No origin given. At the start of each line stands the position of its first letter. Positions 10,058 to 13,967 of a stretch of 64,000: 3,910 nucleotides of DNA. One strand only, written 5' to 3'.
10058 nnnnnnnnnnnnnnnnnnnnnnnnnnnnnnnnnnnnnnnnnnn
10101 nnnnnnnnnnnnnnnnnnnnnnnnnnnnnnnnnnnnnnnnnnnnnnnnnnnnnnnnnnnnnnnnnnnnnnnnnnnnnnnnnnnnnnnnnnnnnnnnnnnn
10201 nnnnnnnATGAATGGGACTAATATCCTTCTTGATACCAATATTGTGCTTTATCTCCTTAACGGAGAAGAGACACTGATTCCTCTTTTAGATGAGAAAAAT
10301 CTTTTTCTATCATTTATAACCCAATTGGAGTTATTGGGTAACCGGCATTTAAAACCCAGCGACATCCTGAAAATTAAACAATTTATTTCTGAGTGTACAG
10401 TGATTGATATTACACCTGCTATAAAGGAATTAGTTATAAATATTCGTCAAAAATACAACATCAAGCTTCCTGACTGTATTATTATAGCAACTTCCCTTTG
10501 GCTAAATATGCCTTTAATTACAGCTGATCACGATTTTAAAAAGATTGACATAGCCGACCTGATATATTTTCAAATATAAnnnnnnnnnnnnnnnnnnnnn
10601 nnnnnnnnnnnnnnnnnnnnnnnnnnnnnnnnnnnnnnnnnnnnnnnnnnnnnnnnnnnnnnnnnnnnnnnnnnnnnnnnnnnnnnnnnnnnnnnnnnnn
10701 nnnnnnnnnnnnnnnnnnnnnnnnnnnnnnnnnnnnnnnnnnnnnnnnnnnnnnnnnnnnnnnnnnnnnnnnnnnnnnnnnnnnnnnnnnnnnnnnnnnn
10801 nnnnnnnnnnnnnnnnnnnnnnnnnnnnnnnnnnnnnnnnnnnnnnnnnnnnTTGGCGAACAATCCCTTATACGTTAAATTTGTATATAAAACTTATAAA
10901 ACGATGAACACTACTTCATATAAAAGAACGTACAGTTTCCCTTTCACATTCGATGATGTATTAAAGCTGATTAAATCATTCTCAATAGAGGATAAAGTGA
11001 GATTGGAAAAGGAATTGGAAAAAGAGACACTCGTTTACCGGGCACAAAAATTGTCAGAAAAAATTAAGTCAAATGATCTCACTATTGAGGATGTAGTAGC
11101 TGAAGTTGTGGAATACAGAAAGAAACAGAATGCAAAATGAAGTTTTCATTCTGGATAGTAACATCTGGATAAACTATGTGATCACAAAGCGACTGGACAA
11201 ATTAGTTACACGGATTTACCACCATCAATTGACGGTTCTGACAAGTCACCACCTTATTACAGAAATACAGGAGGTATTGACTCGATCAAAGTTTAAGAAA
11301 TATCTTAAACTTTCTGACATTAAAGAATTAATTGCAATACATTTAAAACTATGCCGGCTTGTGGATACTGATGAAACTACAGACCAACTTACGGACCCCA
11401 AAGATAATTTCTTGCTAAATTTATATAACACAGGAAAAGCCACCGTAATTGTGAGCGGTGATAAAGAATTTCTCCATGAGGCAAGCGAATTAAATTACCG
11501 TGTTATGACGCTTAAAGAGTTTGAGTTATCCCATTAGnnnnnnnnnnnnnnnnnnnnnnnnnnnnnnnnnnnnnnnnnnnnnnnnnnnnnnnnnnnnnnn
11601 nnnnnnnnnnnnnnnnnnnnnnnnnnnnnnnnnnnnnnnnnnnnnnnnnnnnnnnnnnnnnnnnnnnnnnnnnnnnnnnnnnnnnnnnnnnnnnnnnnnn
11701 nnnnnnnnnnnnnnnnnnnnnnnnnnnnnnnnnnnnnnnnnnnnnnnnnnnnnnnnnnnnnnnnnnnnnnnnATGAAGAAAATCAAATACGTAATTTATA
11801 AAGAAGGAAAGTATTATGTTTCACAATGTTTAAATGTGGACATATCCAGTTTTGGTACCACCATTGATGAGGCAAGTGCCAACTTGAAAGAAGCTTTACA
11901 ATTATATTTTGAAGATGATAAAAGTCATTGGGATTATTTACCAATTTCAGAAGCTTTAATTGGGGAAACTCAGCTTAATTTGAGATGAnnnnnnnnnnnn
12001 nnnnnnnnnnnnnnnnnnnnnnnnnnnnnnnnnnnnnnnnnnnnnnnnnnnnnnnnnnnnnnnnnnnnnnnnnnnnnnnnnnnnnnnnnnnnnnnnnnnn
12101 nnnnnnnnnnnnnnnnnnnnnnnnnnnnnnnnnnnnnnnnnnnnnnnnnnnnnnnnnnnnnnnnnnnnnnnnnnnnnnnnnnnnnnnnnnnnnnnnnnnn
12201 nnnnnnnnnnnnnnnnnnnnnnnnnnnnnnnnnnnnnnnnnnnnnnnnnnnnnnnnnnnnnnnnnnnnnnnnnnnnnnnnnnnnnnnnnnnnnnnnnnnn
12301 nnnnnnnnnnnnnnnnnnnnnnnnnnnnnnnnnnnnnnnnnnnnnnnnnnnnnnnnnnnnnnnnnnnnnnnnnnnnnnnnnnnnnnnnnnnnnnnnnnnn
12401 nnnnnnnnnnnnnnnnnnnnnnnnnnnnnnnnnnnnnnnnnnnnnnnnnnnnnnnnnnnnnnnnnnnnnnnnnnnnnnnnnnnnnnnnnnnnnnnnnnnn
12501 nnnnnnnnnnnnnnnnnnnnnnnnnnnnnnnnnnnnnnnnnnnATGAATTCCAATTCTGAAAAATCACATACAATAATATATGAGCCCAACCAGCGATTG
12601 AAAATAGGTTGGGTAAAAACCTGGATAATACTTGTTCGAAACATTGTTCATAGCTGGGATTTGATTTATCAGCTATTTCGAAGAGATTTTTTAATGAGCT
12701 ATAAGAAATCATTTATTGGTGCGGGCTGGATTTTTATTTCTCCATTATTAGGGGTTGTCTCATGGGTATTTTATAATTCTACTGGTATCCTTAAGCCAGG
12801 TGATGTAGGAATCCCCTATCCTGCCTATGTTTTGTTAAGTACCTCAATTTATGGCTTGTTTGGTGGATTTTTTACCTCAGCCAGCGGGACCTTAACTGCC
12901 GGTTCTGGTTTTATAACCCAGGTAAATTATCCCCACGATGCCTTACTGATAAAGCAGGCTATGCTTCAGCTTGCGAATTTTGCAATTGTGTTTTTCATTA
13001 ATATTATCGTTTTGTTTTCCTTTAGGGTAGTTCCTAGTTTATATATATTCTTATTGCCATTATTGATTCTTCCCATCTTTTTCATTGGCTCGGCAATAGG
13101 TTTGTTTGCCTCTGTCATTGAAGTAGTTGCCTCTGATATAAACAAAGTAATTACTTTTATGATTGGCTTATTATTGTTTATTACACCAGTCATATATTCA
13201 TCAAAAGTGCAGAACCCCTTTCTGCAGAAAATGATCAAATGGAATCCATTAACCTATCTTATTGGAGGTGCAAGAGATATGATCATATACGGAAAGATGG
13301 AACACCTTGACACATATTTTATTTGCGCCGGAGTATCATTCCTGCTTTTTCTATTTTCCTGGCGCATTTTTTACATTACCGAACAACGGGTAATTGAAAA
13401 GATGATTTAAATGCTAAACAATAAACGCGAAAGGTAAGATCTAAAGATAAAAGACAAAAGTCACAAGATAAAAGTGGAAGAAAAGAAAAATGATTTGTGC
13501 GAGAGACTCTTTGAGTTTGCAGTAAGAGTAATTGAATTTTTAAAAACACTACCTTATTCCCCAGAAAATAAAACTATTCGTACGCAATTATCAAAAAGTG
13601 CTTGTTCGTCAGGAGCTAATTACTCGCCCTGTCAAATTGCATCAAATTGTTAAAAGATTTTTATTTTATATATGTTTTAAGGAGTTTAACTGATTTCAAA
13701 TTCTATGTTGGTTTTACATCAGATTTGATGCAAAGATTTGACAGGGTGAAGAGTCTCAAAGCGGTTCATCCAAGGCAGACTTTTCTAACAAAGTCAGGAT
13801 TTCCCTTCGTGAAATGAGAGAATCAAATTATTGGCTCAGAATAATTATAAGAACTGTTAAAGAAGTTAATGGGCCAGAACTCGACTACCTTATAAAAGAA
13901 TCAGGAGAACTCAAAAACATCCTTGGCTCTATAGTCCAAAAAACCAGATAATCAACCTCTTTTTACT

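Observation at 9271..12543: About 70-bp inverted repeat bounding a 3.3-kb patchwork of toxin-antitoxin modules and gene wreckage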

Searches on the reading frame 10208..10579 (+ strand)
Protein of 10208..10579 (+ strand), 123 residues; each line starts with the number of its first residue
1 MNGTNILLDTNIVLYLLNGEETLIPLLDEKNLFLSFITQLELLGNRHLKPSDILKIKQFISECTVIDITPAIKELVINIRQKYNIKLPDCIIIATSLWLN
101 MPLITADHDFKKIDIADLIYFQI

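Call 8: search_protein_families(library=pfam, proteins=[window:10208-10579:+], max_evalue=0.1)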
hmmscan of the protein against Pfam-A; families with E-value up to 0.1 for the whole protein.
window:10208-10579:+ (123 aa): 1 family
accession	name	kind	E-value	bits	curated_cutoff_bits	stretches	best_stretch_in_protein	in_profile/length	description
PF01850.27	PIN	-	7.6e-17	62.5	23.6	1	6-114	1-118/120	PIN domain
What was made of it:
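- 10054..10579 (+): VapB-like small ORF (10054-10221) followed by a PIN-domain toxin gene (10208-10579). PF01850 PIN, E 7.6e-17 (call 8).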

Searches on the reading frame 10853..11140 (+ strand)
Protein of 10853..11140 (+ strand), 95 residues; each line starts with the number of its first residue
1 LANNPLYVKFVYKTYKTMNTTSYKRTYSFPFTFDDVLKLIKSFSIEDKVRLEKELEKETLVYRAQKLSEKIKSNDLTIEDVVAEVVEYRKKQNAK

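Call 8: search_protein_families(library=pfam, proteins=[window:10853-11140:+], max_evalue=0.1)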
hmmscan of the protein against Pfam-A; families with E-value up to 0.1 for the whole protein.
window:10853-11140:+ (95 aa): 1 family
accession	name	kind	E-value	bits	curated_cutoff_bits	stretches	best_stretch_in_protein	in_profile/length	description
PF07352.17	Phage_Mu_Gam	-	0.0085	16.5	28.3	1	31-80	95-136/149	Bacteriophage Mu Gam like protein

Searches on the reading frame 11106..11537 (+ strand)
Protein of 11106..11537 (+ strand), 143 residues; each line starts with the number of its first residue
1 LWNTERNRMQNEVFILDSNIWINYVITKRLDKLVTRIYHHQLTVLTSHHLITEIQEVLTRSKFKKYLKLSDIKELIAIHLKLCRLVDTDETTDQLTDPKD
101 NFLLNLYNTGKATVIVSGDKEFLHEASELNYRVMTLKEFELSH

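Call 8: search_protein_families(library=pfam, proteins=[window:11106-11537:+], max_evalue=0.1)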
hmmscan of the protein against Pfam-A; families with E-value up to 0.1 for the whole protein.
window:11106-11537:+ (143 aa): 3 families
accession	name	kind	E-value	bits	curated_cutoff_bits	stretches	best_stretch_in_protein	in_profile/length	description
PF13470.12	PIN_3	-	1.5e-15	58.4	27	1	15-120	3-114/115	PIN domain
PF01850.27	PIN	-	0.0004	21.4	23.6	1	15-89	2-73/120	PIN domain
PF25033.1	VPS13_M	-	0.0048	15.5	50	1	3-95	324-407/838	VPS13-like family middle region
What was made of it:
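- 10853..11537 (+): 95-aa ORF followed by a PIN_3 toxin gene, a second TA-like module. PF13470 PIN_3, E 1.5e-15 (call 8).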

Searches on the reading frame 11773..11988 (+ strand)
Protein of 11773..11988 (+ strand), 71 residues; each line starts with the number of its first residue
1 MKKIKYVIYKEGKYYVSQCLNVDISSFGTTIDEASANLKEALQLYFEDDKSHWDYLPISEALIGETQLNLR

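Call 8: search_protein_families(library=pfam, proteins=[window:11773-11988:+], max_evalue=0.1)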
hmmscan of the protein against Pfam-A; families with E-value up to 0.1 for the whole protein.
window:11773-11988:+ (71 aa): 3 families
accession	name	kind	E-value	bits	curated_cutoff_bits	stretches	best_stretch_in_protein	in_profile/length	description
PF03756.19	AfsA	-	0.063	13.7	24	1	13-62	4-53/133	A-factor biosynthesis hotdog domain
PF15919.11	HicB_lk_antitox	-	0.081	13.5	27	1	26-48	25-47/123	HicB_like antitoxin of bacterial toxin-antitoxin system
PF21748.3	UPF0150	-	0.098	13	27.3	0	1-44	7-51/64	UPF0150-like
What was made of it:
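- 11773..12125 (+): HicB-like ORF (11773-11988) and a decayed hicA. The hicA remnant is interrupted by a 50-bp ORF-less hairpin (12008-12058) that carries the terminal repeats of the GIY-YIG element, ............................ Pfam HicB_lk and UPF0150 are weak, E 0.08-0.1 (call 8).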

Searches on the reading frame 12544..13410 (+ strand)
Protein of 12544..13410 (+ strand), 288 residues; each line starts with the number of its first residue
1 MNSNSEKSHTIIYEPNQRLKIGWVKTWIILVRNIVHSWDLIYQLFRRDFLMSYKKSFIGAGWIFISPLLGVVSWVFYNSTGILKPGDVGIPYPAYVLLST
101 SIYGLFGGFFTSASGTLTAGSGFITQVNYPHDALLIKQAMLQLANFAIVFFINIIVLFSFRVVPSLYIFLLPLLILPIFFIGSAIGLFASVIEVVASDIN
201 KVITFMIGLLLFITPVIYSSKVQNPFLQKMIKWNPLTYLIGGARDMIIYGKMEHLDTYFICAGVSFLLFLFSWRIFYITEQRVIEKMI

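Call 10: search_protein_families(library=pfam, proteins=[window:12544-13410:+], max_evalue=0.1)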
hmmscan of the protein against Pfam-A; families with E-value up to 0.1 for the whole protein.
window:12544-13410:+ (288 aa): 1 family
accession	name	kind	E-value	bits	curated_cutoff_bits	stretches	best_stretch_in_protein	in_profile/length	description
PF01061.29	ABC2_membrane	-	4.5e-09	36.6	26.9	1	41-246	3-209/211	ABC-2 type transporter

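Call 16: find_encoding_contigs(protein=window:12544-13410:+, flank=10000, max_places=8)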
Protein window:12544-13410:+ (288 aa): 16 contigs read that carry it; 8 places shown.
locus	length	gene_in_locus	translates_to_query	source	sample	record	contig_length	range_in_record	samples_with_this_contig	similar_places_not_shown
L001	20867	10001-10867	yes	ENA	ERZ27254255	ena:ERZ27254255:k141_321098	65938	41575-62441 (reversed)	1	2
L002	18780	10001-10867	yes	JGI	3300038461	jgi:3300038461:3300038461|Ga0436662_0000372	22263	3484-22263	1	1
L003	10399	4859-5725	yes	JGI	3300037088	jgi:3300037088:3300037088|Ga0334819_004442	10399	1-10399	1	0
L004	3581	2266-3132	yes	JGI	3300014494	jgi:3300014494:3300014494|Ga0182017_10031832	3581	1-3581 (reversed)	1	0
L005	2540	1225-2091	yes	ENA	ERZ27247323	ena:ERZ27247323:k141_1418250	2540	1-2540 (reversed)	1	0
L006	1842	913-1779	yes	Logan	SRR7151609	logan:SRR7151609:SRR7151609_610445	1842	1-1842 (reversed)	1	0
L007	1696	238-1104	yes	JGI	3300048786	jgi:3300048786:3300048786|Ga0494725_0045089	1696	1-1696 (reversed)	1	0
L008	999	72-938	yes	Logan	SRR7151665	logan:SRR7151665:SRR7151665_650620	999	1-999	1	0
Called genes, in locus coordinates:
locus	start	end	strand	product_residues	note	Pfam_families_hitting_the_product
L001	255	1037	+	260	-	PF02563:Poly_export, PF10531:SLBB (weak), PF22461:SLBB_2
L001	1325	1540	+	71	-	PF01541:GIY-YIG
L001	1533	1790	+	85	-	PF05635:23S_rRNA_IVP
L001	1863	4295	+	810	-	PF13807:GNVR, PF01656:CbiA, PF10609:ParA (faint), PF13614:AAA_31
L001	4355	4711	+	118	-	PF05635:23S_rRNA_IVP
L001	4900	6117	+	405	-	PF13173:AAA_14, PF13635:DUF4143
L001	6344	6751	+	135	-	-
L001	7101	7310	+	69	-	-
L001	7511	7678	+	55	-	-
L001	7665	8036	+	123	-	PF01850:PIN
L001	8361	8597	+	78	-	-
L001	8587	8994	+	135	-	PF13470:PIN_3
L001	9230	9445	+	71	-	-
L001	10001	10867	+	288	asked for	PF01061:ABC2_membrane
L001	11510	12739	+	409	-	PF00005:ABC_tran, PF13304:AAA_21 (faint), PF14524:Wzt_C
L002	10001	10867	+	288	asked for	PF01061:ABC2_membrane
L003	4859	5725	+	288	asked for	PF01061:ABC2_membrane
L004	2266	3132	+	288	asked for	PF01061:ABC2_membrane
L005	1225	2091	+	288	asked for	PF01061:ABC2_membrane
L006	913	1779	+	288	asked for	PF01061:ABC2_membrane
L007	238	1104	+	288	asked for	PF01061:ABC2_membrane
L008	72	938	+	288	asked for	PF01061:ABC2_membrane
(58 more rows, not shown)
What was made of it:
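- On S23p-type intervening sequence (IVS): The cassettes lie between wza, wzc, wzm and wzt (calls 10, 16).
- The IR lies immediately upstream of a polysaccharide ABC-transporter gene in a Bacteroidales capsule-type locus (calls 10, 16).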

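Call 39: find_related_loci(query=window:12544-13410:+, collection=metagenome_contigs, flank=6000)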
Query window:12544-13410:+ (288 aa) in metagenome_contigs; peptide patterns used: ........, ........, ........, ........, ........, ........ (x = any residue, [..] = any of these).
231 stretches matched a pattern; 10 encode a relative of the query (tblastn E <= 1e-3); 10 distinct loci.
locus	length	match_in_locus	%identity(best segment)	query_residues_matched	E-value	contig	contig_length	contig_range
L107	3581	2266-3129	100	1-288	0e+0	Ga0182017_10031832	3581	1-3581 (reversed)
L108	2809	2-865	90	1-288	0e+0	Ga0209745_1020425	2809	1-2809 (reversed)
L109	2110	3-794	94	25-288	8e-164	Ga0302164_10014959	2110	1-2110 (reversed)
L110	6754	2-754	89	37-287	8e-149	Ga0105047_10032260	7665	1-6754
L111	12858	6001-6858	67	3-288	7e-118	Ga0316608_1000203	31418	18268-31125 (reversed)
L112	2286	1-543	94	108-288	5e-114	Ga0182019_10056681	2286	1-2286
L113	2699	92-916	56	13-287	1e-108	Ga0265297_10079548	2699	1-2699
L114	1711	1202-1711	89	1-170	3e-106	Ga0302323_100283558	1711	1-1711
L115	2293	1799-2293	88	1-165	4e-101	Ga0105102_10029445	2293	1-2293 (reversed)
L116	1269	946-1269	87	1-108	9e-65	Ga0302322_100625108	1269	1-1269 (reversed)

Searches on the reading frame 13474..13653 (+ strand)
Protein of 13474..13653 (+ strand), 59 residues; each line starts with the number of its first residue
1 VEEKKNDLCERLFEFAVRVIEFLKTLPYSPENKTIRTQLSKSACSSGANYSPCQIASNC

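Call 10: search_protein_families(library=pfam, proteins=[window:13474-13653:+], max_evalue=0.1)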
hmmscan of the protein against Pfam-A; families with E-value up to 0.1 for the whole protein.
window:13474-13653:+ (59 aa): 1 family
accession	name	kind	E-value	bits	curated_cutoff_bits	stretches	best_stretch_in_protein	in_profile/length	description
PF05635.17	23S_rRNA_IVP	-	0.0071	17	33.8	1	5-49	2-45/106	23S rRNA-intervening sequence protein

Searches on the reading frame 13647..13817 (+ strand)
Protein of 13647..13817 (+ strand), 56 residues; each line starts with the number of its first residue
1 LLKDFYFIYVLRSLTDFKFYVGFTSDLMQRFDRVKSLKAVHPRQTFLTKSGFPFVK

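Call 10: search_protein_families(library=pfam, proteins=[window:13647-13817:+], max_evalue=0.1)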
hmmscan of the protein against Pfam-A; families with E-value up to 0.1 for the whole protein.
window:13647-13817:+ (56 aa): 2 families
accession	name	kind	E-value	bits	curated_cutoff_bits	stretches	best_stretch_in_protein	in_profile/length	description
PF01541.30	GIY-YIG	-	0.00012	22.7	22.6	1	6-38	2-34/78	GIY-YIG catalytic domain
PF22410.1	DnaG_helical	-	0.063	13.7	27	1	16-32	20-36/55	DNA primase DnaG, helical domain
